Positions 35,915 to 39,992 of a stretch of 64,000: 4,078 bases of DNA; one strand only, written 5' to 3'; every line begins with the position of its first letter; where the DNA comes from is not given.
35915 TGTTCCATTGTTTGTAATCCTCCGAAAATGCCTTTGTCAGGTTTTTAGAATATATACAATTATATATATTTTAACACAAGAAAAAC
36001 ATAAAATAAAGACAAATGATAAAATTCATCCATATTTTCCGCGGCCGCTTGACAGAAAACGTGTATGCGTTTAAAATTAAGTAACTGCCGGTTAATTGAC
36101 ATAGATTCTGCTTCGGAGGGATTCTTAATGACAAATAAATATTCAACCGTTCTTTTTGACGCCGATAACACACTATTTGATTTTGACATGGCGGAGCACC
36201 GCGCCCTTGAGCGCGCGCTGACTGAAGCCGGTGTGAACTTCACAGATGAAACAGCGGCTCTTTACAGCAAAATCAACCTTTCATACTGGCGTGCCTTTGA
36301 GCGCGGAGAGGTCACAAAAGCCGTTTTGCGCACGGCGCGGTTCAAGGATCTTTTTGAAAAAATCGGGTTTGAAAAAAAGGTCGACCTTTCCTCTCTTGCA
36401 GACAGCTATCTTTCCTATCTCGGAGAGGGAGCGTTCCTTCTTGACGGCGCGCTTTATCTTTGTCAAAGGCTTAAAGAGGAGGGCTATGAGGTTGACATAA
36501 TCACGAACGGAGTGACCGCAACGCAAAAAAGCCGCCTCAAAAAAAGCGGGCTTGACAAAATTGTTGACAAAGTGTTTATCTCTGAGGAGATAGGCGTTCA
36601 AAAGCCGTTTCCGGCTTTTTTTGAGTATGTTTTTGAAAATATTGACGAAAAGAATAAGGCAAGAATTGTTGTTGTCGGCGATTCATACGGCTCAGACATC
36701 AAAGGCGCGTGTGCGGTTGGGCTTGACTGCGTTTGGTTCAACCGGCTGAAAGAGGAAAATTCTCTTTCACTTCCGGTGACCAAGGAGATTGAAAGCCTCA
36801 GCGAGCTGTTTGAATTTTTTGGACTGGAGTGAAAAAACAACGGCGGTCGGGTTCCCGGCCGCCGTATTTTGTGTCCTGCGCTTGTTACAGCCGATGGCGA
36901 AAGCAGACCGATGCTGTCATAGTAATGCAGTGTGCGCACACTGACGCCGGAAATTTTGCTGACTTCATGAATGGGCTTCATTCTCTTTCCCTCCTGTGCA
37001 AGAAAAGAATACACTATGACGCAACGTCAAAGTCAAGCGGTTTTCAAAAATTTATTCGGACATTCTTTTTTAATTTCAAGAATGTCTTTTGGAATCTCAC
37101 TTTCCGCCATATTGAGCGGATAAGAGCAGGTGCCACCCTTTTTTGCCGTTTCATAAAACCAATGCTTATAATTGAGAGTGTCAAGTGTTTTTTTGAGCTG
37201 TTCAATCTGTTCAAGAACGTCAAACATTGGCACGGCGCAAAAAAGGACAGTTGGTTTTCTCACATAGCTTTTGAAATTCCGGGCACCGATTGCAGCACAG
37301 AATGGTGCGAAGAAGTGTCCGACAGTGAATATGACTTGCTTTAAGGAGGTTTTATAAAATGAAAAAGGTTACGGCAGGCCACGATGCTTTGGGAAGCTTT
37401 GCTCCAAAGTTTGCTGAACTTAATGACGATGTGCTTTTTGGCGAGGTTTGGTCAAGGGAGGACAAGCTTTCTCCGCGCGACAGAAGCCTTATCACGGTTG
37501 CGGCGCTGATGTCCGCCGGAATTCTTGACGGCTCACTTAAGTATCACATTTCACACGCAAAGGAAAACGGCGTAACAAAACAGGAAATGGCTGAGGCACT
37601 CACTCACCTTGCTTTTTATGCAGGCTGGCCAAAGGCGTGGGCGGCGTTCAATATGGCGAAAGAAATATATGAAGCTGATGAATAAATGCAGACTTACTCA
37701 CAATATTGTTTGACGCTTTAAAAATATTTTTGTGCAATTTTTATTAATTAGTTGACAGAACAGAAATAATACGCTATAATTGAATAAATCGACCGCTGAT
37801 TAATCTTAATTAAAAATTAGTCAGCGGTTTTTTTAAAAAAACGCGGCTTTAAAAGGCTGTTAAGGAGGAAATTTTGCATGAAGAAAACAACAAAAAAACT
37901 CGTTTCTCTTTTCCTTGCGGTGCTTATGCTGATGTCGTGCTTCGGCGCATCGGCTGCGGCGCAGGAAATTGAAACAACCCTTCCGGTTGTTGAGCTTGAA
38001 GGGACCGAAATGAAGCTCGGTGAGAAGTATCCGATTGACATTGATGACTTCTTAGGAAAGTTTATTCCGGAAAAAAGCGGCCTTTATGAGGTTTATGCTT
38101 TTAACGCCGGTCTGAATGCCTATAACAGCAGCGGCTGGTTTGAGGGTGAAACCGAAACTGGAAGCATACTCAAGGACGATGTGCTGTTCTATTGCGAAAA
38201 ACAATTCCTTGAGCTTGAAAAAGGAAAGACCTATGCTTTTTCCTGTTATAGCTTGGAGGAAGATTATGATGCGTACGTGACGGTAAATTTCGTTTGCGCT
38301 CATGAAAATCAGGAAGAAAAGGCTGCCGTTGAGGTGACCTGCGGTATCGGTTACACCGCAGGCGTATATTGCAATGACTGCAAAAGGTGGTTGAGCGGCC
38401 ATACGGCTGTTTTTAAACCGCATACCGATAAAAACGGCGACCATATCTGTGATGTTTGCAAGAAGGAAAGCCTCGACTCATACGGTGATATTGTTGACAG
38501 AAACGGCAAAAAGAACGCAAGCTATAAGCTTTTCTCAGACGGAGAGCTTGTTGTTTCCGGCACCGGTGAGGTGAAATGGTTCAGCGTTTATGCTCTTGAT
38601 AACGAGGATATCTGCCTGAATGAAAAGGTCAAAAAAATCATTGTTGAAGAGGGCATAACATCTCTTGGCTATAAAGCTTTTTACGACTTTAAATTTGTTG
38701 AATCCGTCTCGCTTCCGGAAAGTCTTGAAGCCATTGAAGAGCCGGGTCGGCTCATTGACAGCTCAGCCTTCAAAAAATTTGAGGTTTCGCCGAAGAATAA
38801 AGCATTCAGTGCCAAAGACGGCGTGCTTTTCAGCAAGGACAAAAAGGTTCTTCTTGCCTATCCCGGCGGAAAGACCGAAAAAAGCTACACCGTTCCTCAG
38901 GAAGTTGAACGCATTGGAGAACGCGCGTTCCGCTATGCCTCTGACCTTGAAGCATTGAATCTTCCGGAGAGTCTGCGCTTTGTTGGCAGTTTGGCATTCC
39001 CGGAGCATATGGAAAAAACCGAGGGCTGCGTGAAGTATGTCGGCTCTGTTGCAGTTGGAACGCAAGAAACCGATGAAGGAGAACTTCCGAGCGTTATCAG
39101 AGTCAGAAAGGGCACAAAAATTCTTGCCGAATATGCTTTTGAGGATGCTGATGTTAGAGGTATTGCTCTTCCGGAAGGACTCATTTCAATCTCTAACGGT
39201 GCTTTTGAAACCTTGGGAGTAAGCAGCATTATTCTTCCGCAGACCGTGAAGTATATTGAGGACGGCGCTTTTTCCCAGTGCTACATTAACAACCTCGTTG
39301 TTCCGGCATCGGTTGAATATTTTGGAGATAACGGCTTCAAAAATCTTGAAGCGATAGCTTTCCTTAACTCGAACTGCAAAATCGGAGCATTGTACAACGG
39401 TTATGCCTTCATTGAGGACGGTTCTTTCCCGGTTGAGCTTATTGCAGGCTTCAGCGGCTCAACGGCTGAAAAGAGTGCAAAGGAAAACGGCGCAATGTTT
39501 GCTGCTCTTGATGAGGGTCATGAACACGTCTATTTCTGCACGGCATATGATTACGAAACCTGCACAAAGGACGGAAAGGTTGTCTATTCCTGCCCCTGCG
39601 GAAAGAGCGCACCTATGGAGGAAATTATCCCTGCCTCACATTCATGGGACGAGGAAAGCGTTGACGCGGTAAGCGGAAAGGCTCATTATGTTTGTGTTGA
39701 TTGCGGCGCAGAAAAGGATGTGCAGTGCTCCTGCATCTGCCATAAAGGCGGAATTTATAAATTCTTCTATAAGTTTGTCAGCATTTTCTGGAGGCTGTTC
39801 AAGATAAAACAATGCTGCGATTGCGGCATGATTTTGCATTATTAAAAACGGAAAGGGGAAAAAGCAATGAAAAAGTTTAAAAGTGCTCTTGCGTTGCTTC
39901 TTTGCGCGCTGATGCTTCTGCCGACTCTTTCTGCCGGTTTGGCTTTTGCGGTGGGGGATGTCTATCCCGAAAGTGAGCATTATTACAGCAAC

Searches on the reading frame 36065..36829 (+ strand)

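Call 15: search_protein_families(library=pfam, proteins=[window:36065-36829:+], max_evalue=0.001)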
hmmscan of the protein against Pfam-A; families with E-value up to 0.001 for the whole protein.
window:36065-36829:+ (255 aa): 4 families
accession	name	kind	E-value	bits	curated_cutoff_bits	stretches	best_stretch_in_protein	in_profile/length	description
PF00702.32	Hydrolase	-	1.8e-18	68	26.4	1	27-219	2-191/191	haloacid dehalogenase-like hydrolase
PF13419.12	HAD_2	-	2.4e-18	67.3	23.8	1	29-224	1-177/178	Haloacid dehalogenase-like hydrolase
PF13242.12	Hydrolase_like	-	6.1e-08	32.9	22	1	179-224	3-47/75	HAD-hyrolase-like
PF12710.13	HAD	-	1.2e-05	26.3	27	1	29-211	1-184/189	haloacid dehalogenase-like hydrolase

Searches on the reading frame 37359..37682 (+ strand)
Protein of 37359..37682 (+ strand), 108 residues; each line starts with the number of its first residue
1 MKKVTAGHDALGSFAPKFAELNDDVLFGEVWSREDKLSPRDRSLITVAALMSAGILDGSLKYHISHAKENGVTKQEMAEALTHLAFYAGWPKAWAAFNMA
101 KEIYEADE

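Call 15: search_protein_families(library=pfam, proteins=[window:37359-37682:+], max_evalue=0.001)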
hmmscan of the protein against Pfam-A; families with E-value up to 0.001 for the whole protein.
window:37359-37682:+ (108 aa): 1 family
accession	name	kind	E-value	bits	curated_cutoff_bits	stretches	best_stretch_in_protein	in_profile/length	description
PF02627.25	CMD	-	7.9e-24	83.9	23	1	16-102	1-84/84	Carboxymuconolactone decarboxylase family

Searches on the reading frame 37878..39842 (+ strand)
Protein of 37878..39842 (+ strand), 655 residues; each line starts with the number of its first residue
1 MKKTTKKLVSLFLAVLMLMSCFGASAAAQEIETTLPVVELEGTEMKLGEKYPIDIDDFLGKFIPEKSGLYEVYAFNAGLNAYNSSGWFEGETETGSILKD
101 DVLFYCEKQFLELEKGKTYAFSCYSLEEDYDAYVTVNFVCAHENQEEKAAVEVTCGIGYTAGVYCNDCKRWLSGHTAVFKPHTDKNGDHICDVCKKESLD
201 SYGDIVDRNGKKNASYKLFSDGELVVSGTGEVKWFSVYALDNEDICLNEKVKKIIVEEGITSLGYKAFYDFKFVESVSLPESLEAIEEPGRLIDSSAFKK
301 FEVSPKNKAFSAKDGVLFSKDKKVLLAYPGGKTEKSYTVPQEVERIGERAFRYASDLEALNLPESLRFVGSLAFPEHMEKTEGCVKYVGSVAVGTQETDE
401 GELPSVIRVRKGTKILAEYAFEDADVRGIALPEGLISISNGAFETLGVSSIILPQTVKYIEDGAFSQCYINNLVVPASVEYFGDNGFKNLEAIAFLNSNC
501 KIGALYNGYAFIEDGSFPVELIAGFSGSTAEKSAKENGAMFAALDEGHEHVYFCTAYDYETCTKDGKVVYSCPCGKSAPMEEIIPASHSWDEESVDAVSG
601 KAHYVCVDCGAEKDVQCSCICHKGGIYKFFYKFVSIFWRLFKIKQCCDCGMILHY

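Call 3: search_protein_families(library=pfam, proteins=[window:37878-39842:+], max_evalue=1)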
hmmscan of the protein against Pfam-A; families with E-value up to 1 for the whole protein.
window:37878-39842:+ (655 aa): 2 families
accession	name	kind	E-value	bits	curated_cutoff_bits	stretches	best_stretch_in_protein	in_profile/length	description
PF13306.12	LRR_5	-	3.8e-26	91.9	27.7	3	416-502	3-93/127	BspA type Leucine rich repeat region (6 copies)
PF02913.24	FAD-oxidase_C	-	0.19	11.8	21.2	1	506-558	124-178/248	FAD linked oxidases, C-terminal domain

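Call 4: search_protein_families(library=ncbifam, proteins=[window:37878-39842:+], max_evalue=10)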
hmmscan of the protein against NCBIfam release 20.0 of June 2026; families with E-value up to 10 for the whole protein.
window:37878-39842:+ (655 aa): 3 families
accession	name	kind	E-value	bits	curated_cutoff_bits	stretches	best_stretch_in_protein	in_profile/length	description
NF047961.1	adhesin_HupY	equivalog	3.7e-15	55.1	1250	3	409-494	193-282/978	leucine-rich repeat adhesin HupY/LrrG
NF045861.1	glide_Gli349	exception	0.0014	15.3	1750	2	427-471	2703-2747/3169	gliding machinery surface structure protein Gli349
TIGR04207.1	halo_sig_pep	domain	0.86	9.3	24.6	1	7-27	1-21/30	surface glycoprotein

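Call 18: list_cluster_members(proteins=[P0001, window:37878-39842:+, P0090])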
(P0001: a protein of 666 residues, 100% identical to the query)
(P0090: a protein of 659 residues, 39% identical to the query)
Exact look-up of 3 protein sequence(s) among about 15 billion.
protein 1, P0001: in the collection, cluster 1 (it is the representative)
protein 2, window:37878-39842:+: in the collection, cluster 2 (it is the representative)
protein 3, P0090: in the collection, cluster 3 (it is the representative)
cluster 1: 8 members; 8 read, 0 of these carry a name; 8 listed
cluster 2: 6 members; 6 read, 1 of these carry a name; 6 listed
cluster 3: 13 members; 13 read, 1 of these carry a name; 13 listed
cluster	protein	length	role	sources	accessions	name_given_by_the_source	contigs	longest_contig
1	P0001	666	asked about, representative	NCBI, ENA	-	-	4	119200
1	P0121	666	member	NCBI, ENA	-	-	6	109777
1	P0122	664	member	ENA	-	-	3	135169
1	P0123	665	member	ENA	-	-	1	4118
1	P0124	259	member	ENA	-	-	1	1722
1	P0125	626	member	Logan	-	-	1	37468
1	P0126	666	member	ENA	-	-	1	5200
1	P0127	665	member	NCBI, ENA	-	-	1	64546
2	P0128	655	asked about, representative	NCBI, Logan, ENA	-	-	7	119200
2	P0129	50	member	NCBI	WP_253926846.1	hypothetical protein, partial [Klebsiella quasipneumoniae]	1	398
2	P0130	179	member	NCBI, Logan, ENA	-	-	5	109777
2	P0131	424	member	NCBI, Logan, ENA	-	-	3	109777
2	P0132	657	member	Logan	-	-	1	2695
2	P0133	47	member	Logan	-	-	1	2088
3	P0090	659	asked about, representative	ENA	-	-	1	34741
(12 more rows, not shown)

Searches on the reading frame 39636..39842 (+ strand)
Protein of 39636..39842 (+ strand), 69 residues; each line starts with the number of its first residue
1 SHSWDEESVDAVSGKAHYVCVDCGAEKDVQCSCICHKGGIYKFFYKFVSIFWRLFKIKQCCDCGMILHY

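Call 58: predict_structure(alignment_id=A6)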
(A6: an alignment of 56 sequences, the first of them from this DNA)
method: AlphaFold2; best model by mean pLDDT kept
length: 69 residues; sequences in the alignment: 56
mean_pLDDT: 78.8   pTM: 0.47
mean pLDDT of the five models: 78.8, 77.9, 76.2, 75.8, 73.4
residues with pLDDT >= 90: 3; 70-90: 54; 50-70: 12; < 50: 0
segments of 3 or more residues with pLDDT < 50: none
pLDDT, mean of each block of 10 residues (from residue 1): 77 76 84 76 86 84 67
secondary structure, 60 per line:
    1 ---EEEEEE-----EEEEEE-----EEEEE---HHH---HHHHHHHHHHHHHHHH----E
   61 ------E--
elements in order: E4-9 E15-20 E26-30 H40-55

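Call 62: fold_search(model_id=the predicted structure, library=pdb)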
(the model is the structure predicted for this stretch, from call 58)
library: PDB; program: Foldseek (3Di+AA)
matches with E <= 10: 333; with E <= 0.001: 0
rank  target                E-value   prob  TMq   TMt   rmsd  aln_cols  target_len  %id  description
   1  8ram_M                5.9e-01  0.44  0.36  0.38   8.1        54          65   11  Structure of Sen1 bound RNA Polymerase II pre-termination complex (released 2024-10-30)
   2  9pcp_K                7.6e-01  0.80  0.37  0.13   1.6        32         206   22  NER dual incision complex - NoG (released 2026-04-01)
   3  3iwa                  1.3e+00  0.89  0.41  0.07   0.7        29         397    7  Crystal structure of a FAD-dependent pyridine nucleotide-disulphide oxidoreductase from Desulfovibrio vulgaris (released 2009-10-06)
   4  9asm_B                1.4e+00  0.09  0.28  0.11  10.4        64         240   14  Human Drosha and DGCR8 in complex with Pri-let-7f1 (released 2024-09-04)
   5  3pmt                  1.5e+00  0.63  0.36  0.44   1.7        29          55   21  Crystal structure of the Tudor domain of human Tudor domain-containing protein 3 (released 2010-12-01)
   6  3pnw_F                1.6e+00  0.60  0.36  0.46   1.8        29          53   21  Crystal Structure of the tudor domain of human TDRD3 in complex with an anti-TDRD3 FAB (released 2010-12-01)
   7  1npx                  1.6e+00  0.25  0.38  0.06  13.6        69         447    6  STRUCTURE OF NADH PEROXIDASE FROM STREPTOCOCCUS FAECALIS 10C1 REFINED AT 2.16 ANGSTROMS RESOLUTION (released 1994-01-31)
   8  5y66                  1.7e+00  0.72  0.37  0.06   1.1        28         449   18  Crystal structure of Pseudomonas fluorescens Kynurenine 3-monooxygenase in complex with L-KYN and Ro61-8048 (released 2017-12-27)
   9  8ebt_K                1.7e+00  0.63  0.37  0.16   1.9        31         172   19  XPA repositioning Core7 of TFIIH relative to XPC-DNA lesion (Cy5) (released 2023-04-19)
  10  8xrm_Q                1.7e+00  0.25  0.37  0.40   8.4        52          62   12  RNA polymerase II elongation complex with DSIF, SPT6, and ELOF1 transcribing genomic DNA extracted from human nuclei (released 2025-05-07)
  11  1nhr                  1.9e+00  0.77  0.41  0.06   0.7        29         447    7  AN L40C MUTATION CONVERTS THE CYSTEINE-SULFENIC ACID REDOX CENTRE IN ENTEROCOCCAL NADH PEROXIDASE TO A DISULFIDE (released 1995-02-14)
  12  5voh_C                2.5e+00  0.69  0.38  0.06   0.7        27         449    7  Crystal structure of engineered water-forming NADPH oxidase (TPNOX) bound to NADPH. The G159A, D177A, A178R, M179S, P1 (released 2017-08-02)
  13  9lb5_B                2.5e+00  0.01  0.14  0.08  12.2        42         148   14  mutant S483T/G490N/V492M/S497T/A599G of HEV-1 E2s domain (released 2026-01-14)
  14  1nhp                  2.6e+00  0.69  0.41  0.06   0.7        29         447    7  CRYSTALLOGRAPHIC ANALYSES OF NADH PEROXIDASE CYS42ALA AND CYS42SER MUTANTS: ACTIVE SITE STRUCTURE, MECHANISTIC IMPLICATI (released 1995-02-14)
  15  9rtt_b                2.6e+00  0.18  0.36  0.37   8.3        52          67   12  Activated Elongation Complex with IWS1 and ELOF1 (released 2025-09-03)
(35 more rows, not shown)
